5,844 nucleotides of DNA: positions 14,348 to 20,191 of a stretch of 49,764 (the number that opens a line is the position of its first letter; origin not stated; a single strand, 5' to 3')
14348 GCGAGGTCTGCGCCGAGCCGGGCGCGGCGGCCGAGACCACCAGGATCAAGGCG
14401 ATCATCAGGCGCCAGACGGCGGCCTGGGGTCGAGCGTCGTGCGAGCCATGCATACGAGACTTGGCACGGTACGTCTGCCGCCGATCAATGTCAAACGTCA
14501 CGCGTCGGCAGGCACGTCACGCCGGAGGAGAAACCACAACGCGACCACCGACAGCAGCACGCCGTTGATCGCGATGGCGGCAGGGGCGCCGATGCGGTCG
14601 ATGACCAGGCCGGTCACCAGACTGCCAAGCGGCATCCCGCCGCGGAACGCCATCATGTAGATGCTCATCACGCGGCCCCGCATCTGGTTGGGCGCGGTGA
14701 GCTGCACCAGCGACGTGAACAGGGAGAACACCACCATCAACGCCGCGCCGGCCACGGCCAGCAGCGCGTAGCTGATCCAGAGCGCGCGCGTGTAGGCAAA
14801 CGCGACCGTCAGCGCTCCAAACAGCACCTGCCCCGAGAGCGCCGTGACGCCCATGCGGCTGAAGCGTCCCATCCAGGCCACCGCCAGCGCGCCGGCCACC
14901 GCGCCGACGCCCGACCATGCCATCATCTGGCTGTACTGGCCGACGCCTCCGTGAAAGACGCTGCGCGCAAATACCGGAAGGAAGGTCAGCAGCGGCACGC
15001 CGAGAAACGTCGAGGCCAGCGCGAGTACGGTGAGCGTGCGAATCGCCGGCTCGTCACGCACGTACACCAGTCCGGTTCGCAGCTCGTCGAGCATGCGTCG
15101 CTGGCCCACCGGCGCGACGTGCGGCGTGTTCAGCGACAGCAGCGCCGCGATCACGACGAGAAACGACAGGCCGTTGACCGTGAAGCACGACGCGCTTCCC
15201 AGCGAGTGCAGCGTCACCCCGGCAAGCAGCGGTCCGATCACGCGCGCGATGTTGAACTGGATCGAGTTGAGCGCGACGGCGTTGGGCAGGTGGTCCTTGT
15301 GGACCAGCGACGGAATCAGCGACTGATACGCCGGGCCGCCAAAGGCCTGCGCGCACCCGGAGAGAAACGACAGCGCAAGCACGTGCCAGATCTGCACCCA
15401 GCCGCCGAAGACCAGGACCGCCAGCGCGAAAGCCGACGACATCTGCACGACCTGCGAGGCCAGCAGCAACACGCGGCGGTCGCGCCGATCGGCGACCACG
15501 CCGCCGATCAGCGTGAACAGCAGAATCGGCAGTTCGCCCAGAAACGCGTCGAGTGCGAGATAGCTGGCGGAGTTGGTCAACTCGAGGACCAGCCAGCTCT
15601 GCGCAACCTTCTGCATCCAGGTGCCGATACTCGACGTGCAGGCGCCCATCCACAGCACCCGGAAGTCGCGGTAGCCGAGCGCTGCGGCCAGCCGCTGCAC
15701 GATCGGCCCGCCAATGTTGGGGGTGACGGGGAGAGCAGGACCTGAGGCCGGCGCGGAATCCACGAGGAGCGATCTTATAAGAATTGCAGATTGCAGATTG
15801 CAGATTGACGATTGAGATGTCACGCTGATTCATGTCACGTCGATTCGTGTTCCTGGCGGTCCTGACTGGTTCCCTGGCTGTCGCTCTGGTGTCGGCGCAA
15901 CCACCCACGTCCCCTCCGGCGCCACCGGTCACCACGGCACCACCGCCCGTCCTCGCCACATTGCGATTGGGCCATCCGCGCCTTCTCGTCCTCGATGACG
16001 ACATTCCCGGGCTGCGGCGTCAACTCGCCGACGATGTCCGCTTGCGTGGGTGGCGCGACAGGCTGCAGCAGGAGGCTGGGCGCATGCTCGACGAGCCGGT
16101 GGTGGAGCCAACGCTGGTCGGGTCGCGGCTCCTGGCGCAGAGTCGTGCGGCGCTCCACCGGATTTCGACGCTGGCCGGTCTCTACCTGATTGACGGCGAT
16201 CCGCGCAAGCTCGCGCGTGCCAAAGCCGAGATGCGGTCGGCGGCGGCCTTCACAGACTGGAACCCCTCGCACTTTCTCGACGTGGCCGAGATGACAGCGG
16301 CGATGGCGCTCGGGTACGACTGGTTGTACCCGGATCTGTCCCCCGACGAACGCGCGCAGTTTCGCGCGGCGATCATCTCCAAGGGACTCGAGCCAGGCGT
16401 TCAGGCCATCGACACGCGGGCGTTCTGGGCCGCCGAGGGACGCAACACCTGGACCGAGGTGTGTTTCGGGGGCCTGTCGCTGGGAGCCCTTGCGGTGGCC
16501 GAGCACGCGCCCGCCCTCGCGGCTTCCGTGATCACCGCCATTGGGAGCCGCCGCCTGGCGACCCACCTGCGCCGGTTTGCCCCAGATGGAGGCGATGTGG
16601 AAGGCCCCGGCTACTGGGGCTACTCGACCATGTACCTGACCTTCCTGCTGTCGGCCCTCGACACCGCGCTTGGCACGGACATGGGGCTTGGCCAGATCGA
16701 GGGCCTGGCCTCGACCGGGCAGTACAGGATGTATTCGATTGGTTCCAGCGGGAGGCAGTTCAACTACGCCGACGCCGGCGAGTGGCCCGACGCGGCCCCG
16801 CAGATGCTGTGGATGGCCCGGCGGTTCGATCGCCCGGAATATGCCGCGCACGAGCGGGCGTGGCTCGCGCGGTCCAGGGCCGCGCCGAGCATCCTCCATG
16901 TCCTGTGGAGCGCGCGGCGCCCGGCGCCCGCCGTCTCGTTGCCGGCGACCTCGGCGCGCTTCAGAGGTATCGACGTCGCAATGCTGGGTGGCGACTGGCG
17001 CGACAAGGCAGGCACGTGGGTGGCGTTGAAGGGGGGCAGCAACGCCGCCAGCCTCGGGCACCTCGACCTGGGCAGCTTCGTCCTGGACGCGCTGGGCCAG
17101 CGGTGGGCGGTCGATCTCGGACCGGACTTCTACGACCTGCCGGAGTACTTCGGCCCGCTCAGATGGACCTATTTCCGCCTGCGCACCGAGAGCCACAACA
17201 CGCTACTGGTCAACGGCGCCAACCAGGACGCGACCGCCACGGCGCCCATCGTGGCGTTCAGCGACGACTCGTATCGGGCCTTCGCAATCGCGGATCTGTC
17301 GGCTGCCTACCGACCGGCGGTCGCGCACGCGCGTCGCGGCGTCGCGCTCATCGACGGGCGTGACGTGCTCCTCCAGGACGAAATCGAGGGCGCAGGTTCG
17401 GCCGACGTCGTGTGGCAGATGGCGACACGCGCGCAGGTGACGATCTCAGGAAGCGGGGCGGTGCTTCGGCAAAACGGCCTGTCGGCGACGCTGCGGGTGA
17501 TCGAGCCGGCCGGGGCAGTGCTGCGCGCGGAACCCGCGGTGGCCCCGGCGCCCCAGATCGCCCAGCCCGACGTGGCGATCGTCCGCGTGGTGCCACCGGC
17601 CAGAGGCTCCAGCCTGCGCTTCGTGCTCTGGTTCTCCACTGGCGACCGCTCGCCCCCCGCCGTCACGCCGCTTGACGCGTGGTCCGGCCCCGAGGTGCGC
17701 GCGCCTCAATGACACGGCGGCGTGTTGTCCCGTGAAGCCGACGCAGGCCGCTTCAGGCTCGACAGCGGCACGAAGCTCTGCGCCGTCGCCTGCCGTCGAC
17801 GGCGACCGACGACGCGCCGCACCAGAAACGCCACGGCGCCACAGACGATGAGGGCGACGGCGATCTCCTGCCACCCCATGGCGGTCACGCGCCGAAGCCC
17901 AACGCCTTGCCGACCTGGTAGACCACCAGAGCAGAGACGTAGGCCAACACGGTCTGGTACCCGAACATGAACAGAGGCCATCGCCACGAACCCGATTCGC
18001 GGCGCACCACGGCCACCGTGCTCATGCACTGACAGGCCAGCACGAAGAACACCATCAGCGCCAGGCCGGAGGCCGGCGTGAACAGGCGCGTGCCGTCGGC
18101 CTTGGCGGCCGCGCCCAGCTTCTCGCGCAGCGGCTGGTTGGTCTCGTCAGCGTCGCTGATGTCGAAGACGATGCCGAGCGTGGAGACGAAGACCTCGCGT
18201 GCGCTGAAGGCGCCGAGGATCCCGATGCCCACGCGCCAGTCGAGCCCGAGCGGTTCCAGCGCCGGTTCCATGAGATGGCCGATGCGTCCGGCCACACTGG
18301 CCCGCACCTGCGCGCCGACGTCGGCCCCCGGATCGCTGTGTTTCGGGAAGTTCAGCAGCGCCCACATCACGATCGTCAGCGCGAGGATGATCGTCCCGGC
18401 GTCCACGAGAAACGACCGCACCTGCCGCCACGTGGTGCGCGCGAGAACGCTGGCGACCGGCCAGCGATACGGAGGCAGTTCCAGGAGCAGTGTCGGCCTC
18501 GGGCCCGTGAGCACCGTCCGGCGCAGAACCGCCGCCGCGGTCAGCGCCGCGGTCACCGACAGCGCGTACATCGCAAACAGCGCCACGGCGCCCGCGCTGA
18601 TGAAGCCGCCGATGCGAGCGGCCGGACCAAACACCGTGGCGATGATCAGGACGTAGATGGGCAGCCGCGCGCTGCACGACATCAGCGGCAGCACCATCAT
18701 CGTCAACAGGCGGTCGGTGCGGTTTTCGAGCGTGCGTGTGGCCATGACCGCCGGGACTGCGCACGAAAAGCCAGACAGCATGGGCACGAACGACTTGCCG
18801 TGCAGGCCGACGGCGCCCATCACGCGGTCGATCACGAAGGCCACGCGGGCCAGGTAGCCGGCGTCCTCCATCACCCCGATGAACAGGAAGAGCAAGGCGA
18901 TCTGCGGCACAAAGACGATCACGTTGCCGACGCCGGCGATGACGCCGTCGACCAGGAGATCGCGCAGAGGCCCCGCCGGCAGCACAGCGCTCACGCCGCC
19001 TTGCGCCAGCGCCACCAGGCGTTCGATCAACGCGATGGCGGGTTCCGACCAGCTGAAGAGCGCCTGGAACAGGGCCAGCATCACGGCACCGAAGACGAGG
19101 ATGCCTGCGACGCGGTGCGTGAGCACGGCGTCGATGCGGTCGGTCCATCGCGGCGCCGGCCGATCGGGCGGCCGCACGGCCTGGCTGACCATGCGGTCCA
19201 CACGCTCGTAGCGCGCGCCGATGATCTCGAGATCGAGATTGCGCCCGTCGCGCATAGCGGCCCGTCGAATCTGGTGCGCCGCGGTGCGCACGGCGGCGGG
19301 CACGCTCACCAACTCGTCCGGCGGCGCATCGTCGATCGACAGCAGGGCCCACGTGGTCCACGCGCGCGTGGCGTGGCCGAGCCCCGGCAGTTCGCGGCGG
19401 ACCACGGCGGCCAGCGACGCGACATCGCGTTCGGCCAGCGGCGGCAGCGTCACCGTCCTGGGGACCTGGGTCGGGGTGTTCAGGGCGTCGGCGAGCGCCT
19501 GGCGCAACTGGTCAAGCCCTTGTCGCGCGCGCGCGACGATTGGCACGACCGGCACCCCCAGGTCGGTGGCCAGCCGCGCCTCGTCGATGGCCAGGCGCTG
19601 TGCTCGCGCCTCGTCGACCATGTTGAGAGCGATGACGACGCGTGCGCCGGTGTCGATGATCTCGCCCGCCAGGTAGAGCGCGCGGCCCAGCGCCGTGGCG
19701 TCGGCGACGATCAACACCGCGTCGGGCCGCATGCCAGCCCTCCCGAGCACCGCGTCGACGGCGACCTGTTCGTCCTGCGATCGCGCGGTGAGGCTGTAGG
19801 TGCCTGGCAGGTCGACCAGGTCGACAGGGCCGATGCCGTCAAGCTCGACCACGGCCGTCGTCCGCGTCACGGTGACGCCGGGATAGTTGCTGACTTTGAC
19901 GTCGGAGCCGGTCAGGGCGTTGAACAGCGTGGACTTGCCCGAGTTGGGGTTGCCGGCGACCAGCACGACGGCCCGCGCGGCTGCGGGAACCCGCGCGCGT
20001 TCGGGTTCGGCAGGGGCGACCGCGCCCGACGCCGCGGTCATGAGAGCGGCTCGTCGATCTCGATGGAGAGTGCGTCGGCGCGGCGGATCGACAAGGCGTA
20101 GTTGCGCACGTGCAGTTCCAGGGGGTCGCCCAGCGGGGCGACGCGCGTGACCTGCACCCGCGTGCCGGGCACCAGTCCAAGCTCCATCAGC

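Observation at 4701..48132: Intergenic spacers are systematically filled with 7-, 9- and 10-nt tandem arrays from a few recurring families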

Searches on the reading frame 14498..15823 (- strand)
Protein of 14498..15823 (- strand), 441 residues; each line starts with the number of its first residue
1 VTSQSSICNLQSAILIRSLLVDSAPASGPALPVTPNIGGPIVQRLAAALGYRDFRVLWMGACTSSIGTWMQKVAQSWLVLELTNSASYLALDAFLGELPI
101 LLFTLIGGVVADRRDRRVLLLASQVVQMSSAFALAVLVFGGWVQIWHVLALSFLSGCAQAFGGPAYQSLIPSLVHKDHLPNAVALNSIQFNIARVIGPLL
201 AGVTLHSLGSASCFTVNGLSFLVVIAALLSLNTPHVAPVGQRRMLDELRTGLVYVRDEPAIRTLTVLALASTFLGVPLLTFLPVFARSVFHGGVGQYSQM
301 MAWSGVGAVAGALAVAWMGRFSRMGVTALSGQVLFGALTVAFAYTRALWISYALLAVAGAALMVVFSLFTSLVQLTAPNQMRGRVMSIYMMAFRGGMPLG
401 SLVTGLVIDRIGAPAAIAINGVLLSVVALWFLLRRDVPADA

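Call 15: search_protein_families(library=pfam, proteins=[window:14498-15823:-])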
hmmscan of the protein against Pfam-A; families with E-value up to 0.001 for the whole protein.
window:14498-15823:- (441 aa): 2 families
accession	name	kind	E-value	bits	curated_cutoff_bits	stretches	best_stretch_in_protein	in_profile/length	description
PF05977.19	MFS_3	-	5.6e-73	246.6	27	1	49-432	7-391/524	Transmembrane secretion effector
PF07690.21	MFS_1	-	2.2e-36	125.9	33.4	2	57-400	1-346/347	Major Facilitator Superfamily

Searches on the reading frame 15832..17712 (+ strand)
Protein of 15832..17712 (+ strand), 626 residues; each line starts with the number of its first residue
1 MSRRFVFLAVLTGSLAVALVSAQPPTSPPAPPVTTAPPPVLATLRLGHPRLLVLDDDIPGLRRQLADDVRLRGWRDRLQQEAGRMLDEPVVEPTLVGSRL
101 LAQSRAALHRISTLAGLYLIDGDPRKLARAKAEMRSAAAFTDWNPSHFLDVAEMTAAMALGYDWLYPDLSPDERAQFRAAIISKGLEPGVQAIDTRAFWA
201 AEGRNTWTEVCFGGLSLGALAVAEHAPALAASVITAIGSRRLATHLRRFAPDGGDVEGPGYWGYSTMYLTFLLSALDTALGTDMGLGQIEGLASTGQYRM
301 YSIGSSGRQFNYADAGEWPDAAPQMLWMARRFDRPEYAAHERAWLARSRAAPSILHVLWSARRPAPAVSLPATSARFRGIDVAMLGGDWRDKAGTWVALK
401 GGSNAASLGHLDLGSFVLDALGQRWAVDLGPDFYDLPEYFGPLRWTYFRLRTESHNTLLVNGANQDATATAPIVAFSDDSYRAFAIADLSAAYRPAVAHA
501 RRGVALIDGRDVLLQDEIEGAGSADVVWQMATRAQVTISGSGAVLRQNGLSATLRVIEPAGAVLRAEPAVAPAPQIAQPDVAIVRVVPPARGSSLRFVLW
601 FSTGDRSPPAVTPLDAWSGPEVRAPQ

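Call 7: find_encoding_contigs(protein=window:15832-17712:+, flank=10000, max_places=6)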
Protein window:15832-17712:+ (626 aa): no gene with exactly this product is on record in the collection.
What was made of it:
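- Tried and rejected: An exact look-up of one window protein (15832..17712) found no contig, so no contig from the window's own genome was recovered (call 7).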

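Call 15: search_protein_families(library=pfam, proteins=[window:15832-17712:+])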
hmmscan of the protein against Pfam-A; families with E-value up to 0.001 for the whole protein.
window:15832-17712:+ (626 aa): 1 family
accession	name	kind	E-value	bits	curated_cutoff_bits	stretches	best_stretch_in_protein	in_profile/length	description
PF07940.18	Hepar_II_III_C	-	2.1e-14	54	24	1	397-570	24-206/237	Heparinase II/III-like, C-terminal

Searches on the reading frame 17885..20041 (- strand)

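Call 15: search_protein_families(library=pfam, proteins=[window:17885-20041:-])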
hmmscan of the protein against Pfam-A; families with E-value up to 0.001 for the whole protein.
window:17885-20041:- (718 aa): 7 families
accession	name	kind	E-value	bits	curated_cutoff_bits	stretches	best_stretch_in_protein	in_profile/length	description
PF02421.24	FeoB_N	-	1.4e-51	174.5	27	1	26-182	3-155/156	Ferrous iron transport protein B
PF07670.19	Gate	-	3.6e-36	124.2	29.6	2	374-468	1-102/104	Nucleoside recognition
PF01926.29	MMR_HSR1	-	1.6e-18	67.3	21.9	1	26-140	2-112/113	50S ribosome-binding GTPase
PF07664.17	FeoB_C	-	1.3e-13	50.9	26.6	1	488-538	1-52/54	Ferrous iron transport protein B C terminus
PF00350.29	Dynamin_N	-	2.5e-05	24.8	27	0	26-67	1-40/168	Dynamin family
PF03193.22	RsgA_GTPase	-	3e-05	24.3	30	0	23-82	106-169/174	RsgA GTPase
PF09439.16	SRPRB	-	0.00057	19.7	25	1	24-89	4-64/178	Signal recognition particle receptor beta subunit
